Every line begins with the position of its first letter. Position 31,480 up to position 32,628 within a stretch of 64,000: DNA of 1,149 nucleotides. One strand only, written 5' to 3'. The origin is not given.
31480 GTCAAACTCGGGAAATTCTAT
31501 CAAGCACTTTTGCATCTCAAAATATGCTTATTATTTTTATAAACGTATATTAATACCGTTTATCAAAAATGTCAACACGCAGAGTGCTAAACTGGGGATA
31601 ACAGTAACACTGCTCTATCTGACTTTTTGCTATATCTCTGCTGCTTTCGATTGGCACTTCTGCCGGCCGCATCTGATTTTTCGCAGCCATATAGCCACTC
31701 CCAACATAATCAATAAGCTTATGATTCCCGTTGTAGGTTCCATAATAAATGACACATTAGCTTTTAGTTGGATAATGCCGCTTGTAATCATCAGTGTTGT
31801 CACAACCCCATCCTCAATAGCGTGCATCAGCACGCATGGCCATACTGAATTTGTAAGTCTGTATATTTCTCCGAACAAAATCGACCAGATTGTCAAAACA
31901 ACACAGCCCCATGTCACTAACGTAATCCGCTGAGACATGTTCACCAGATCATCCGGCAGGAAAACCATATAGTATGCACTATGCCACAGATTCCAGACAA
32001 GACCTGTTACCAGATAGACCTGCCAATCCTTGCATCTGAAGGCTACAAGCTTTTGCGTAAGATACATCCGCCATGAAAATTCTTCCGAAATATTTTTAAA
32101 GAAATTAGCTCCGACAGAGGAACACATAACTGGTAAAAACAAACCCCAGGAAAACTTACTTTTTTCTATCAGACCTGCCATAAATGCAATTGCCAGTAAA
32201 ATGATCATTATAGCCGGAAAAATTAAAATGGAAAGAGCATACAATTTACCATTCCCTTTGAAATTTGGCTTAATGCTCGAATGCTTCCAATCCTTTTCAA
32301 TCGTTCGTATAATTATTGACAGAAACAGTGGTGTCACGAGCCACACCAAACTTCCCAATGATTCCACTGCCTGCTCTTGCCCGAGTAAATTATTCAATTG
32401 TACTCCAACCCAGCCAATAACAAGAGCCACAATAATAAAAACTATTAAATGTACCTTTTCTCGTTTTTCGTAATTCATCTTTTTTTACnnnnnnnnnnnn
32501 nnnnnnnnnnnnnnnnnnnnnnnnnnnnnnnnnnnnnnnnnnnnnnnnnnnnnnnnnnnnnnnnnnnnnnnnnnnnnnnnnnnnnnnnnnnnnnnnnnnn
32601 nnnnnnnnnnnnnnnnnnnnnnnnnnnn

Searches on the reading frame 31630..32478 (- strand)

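Call 9: search_protein_families(library=pfam, proteins=[window:31630-32478:-], max_evalue=0.01)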
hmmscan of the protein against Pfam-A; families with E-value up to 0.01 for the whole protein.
window:31630-32478:- (282 aa): 1 family
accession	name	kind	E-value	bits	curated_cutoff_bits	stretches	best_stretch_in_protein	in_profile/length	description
PF02517.21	Rce1-like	-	2e-11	44.5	22.4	1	122-223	9-91/93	Type II CAAX prenyl endopeptidase Rce1-like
